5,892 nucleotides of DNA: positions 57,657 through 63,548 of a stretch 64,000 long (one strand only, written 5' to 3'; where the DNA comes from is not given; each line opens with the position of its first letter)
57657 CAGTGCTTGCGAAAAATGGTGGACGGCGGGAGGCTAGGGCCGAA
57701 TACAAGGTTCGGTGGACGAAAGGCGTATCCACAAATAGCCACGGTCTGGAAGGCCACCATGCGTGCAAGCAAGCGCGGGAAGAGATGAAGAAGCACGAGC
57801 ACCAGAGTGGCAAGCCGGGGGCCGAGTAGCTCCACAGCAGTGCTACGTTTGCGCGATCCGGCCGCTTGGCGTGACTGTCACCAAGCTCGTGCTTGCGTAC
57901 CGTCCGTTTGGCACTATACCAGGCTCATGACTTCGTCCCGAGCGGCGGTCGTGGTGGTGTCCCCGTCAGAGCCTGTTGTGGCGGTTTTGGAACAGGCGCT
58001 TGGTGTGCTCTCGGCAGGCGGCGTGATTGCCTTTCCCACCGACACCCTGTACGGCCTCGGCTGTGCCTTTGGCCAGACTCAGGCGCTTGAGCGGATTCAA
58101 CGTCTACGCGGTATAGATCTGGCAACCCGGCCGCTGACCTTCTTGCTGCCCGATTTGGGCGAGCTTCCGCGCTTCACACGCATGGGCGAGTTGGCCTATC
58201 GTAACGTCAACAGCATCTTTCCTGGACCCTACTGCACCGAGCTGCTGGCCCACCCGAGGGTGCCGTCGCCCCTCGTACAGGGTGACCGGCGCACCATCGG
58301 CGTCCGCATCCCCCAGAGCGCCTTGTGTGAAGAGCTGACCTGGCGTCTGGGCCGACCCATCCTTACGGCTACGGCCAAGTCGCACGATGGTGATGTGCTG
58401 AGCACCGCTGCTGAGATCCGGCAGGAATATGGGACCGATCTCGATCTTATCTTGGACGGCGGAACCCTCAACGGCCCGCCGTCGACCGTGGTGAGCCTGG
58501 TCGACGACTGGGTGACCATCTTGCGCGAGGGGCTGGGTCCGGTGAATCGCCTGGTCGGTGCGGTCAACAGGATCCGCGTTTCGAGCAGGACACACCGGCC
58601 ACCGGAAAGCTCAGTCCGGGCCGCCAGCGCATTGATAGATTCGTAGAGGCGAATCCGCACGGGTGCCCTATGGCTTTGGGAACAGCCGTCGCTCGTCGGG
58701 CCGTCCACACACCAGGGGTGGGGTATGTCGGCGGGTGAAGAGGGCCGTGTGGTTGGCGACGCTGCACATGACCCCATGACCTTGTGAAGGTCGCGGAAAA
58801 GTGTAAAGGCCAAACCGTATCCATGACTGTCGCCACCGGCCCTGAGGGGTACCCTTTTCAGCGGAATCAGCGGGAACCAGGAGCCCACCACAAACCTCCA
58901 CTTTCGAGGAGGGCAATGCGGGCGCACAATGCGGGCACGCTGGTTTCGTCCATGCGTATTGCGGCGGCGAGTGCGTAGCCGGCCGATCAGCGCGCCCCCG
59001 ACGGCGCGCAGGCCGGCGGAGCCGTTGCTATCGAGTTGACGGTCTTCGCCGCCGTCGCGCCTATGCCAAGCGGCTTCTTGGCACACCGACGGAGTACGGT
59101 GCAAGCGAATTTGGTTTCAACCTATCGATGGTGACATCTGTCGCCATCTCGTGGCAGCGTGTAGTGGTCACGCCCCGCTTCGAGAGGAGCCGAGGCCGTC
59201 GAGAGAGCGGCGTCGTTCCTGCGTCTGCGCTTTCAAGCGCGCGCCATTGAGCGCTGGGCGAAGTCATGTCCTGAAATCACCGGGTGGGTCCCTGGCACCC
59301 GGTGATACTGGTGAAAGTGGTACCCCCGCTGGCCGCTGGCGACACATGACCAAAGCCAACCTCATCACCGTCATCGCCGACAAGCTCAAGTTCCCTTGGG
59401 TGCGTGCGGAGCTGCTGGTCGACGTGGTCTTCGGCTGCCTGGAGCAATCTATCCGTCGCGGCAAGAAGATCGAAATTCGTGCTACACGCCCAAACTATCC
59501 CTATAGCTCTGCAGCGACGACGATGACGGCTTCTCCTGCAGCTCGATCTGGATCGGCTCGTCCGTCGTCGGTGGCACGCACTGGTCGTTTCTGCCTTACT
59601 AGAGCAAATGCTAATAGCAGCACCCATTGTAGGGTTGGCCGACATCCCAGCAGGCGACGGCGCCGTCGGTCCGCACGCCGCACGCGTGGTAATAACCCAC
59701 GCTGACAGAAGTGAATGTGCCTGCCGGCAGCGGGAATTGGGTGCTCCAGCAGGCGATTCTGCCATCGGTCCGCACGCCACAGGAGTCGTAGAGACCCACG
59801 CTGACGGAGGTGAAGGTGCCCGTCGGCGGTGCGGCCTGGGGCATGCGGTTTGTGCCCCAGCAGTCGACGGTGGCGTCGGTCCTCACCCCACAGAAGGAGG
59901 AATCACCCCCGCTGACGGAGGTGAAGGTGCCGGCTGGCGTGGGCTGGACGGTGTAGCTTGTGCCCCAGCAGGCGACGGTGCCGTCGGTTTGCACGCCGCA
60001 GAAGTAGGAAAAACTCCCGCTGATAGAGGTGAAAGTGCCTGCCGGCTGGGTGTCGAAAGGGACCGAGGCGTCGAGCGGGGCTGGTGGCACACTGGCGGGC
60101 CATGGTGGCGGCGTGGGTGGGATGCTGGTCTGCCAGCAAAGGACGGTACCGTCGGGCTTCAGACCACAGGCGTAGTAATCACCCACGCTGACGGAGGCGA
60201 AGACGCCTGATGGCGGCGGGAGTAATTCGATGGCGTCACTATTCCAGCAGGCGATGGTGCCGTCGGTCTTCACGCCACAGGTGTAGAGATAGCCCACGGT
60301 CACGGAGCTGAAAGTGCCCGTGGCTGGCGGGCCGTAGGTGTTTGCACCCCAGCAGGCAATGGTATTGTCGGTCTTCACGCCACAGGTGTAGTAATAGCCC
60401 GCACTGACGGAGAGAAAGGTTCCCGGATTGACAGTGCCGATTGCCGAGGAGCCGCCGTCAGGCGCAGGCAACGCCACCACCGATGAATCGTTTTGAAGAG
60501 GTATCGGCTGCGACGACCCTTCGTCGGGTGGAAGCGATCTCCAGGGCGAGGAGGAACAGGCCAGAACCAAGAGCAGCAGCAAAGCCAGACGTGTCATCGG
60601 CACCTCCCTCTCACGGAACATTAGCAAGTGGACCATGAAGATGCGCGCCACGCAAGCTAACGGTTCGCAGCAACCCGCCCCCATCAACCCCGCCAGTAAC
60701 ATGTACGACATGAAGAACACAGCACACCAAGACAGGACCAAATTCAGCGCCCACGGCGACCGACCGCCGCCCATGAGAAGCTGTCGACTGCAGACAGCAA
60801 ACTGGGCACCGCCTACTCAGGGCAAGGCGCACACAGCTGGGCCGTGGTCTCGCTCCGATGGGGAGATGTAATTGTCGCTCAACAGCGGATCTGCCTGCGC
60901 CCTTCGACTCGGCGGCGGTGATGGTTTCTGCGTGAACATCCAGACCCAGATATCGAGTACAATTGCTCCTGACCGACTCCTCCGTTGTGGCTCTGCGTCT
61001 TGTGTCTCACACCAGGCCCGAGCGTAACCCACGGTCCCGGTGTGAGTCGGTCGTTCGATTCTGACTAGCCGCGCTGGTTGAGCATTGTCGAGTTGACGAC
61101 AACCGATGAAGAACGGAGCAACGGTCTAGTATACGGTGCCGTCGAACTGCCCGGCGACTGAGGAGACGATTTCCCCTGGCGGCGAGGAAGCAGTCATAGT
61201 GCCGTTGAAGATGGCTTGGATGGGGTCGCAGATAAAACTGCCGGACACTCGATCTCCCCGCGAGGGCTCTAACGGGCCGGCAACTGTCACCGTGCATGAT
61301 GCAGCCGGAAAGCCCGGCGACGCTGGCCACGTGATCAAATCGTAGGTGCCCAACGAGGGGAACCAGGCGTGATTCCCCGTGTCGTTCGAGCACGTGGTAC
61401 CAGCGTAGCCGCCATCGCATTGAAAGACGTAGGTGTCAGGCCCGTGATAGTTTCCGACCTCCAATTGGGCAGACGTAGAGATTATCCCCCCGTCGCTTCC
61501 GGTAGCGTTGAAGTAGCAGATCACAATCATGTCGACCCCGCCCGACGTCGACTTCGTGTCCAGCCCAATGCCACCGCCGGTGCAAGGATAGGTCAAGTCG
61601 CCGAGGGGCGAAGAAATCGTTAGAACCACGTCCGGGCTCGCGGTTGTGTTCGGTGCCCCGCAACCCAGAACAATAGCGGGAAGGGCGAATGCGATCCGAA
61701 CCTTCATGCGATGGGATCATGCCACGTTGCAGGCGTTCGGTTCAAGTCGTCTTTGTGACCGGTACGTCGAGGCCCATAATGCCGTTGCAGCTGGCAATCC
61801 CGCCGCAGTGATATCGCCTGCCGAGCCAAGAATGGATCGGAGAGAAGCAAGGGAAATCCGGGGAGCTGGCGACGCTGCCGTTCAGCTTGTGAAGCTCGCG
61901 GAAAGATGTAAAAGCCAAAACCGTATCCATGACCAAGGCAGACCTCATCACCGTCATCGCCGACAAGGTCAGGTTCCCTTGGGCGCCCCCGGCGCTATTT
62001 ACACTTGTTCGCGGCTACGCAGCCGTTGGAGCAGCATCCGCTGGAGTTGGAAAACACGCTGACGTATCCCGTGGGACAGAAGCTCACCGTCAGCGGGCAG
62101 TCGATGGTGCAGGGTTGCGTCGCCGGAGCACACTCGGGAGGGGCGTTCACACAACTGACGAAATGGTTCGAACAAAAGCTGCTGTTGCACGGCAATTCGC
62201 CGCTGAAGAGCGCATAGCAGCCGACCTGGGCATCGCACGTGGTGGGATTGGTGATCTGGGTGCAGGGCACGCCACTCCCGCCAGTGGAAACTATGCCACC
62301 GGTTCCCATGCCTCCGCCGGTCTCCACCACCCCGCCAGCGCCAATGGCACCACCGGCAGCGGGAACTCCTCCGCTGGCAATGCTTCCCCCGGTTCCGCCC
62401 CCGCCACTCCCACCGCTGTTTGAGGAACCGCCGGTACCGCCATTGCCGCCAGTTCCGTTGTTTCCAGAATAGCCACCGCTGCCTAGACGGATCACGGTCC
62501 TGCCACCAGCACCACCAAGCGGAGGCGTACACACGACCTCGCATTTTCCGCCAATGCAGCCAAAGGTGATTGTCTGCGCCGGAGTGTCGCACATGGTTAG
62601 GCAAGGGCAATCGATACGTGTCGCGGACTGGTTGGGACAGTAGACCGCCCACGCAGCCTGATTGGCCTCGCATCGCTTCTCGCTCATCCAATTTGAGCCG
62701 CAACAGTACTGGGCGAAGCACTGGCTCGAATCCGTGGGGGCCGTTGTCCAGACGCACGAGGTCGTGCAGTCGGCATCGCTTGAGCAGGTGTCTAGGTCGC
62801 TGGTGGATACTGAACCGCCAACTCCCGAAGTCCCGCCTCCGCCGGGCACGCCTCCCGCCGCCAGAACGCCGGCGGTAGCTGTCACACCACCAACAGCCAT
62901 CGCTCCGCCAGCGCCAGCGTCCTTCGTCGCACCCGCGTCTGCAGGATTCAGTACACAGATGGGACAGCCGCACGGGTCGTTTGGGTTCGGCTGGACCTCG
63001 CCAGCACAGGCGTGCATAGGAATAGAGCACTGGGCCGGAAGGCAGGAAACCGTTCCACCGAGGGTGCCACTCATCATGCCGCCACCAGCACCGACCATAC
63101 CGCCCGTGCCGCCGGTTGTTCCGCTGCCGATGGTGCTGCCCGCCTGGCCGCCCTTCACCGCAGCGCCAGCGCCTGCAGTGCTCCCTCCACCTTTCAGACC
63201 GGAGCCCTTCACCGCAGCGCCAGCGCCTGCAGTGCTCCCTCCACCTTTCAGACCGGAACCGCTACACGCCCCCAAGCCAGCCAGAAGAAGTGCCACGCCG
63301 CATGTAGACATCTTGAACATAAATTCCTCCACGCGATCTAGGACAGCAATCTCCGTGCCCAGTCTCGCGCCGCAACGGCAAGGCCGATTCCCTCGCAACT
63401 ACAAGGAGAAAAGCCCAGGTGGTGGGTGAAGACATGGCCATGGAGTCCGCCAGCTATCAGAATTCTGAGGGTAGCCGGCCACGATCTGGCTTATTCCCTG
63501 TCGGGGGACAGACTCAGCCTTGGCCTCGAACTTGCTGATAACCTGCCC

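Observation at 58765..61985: Three partial copies of the promoter, leader and 5' end of an IHF/HU-like gene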

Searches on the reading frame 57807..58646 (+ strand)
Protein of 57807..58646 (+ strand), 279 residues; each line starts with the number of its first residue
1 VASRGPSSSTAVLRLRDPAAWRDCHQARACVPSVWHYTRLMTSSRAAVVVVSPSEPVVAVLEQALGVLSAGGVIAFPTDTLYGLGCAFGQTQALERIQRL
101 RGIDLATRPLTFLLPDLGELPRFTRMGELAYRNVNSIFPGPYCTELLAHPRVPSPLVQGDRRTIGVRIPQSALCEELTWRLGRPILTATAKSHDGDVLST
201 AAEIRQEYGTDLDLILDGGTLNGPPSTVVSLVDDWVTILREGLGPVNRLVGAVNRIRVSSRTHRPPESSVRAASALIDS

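Call 7: search_protein_families(library=pfam, proteins=[window:57807-58646:+], max_evalue=0.1)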
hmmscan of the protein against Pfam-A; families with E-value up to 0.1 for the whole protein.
window:57807-58646:+ (279 aa): 1 family
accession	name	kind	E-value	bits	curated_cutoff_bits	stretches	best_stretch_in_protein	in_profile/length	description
PF01300.24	Sua5_yciO_yrdC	-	5.6e-35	120.9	25.1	1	67-242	2-178/178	Telomere recombination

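Call 53: search_protein_families(library=ncbifam, proteins=[window:57807-58646:+], max_evalue=0.00001)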
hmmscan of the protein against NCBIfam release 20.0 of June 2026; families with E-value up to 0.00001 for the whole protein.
window:57807-58646:+ (279 aa): 2 families
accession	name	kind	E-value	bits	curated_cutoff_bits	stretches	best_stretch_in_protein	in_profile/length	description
TIGR00057.1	TIGR00057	equivalog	6.5e-41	139.8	123.2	1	55-244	5-193/202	L-threonylcarbamoyladenylate synthase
NF007919.1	PRK10634.1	equivalog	2.8e-14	53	175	1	67-228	4-166/176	L-threonylcarbamoyladenylate synthase type 1 TsaC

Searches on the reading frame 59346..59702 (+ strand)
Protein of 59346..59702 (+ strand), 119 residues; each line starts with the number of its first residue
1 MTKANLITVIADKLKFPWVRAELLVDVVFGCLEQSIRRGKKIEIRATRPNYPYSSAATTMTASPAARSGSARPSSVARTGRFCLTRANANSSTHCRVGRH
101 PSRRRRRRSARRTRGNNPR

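Call 7: search_protein_families(library=pfam, proteins=[window:59346-59702:+], max_evalue=0.1)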
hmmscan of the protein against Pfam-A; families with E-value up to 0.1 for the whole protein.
seq(119 aa): 2 families
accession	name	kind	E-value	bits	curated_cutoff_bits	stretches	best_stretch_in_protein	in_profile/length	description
PF00216.26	Bac_DNA_binding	-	0.0013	19.3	22.4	1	1-45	1-45/90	Bacterial DNA-binding protein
PF14054.11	DUF4249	-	0.017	15.1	28.5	1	35-73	79-119/269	Domain of unknown function (DUF4249)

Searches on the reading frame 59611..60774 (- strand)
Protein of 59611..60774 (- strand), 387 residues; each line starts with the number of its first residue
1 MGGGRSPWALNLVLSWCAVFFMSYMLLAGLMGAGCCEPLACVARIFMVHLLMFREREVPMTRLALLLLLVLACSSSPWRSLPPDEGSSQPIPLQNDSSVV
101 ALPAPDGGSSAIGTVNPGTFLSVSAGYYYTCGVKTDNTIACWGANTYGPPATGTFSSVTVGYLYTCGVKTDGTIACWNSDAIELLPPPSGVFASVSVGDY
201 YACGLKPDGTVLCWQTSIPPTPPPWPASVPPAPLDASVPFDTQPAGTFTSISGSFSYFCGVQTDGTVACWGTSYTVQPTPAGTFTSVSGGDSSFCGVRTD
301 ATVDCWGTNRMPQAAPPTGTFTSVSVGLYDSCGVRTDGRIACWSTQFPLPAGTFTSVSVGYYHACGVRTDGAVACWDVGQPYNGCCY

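Call 7: search_protein_families(library=pfam, proteins=[window:59611-60774:-], max_evalue=0.1)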
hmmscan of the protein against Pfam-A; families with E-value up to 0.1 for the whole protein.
window:59611-60774:- (387 aa): 3 families
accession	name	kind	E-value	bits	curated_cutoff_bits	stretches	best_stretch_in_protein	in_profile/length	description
PF13540.12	RCC1_2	-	1.6e-28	98.2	22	4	122-148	3-29/30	Regulator of chromosome condensation (RCC1) repeat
PF25390.1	WD40_RLD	-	1.1e-09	38.5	150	2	161-376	50-270/363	RCC1-like domain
PF01552.22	Pico_P2B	-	0.059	14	27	0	43-81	48-84/101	Picornavirus 2B protein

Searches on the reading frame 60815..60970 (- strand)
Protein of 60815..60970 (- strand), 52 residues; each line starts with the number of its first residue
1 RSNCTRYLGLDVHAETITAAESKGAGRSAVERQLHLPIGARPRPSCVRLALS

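Call 57: search_protein_families(library=pfam, proteins=[window:60815-60970:-], max_evalue=0.1)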
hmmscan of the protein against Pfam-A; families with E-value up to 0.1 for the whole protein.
seq(52 aa): 0 families

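Call 75: search_dna_similar(query=window:60815-60970:-, collection=plasmids, mode=protein, max_evalue=0.01, max_rows=8)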
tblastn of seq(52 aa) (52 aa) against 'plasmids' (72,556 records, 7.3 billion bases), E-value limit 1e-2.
No match.

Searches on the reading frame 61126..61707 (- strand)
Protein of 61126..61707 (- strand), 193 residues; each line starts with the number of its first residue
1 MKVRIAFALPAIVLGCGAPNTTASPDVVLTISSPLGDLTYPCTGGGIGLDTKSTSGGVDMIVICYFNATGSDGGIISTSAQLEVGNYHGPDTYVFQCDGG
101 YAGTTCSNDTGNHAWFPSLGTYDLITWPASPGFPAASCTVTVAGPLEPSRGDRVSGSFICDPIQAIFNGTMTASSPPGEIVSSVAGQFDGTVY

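Call 7: search_protein_families(library=pfam, proteins=[window:61126-61707:-], max_evalue=0.1)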
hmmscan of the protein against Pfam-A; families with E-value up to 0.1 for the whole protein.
window:61126-61707:- (193 aa): 0 families

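Call 10: find_encoding_contigs(protein=window:61126-61707:-, flank=10000, max_places=4)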
Protein window:61126-61707:- (193 aa): no gene with exactly this product is on record in the collection.

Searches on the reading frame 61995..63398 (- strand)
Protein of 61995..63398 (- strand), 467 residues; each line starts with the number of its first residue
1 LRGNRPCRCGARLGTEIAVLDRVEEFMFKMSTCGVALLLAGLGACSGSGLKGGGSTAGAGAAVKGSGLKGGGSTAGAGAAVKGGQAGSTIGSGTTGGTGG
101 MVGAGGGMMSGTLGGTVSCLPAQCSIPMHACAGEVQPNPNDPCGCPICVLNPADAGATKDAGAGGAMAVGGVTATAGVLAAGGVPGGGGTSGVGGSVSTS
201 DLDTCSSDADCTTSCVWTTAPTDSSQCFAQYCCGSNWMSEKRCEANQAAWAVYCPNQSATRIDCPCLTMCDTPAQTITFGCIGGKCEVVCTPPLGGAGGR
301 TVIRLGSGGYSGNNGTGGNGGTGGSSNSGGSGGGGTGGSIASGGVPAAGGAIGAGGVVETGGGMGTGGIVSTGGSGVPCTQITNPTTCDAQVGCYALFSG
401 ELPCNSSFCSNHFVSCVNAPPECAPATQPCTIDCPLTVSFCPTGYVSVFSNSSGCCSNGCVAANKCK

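Call 7: search_protein_families(library=pfam, proteins=[window:61995-63398:-], max_evalue=0.1)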
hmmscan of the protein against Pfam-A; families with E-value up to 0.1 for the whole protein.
window:61995-63398:- (467 aa): 0 families

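Call 9: find_encoding_contigs(protein=window:61995-63398:-, flank=10000, max_places=4)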
Protein window:61995-63398:- (467 aa): no gene with exactly this product is on record in the collection.
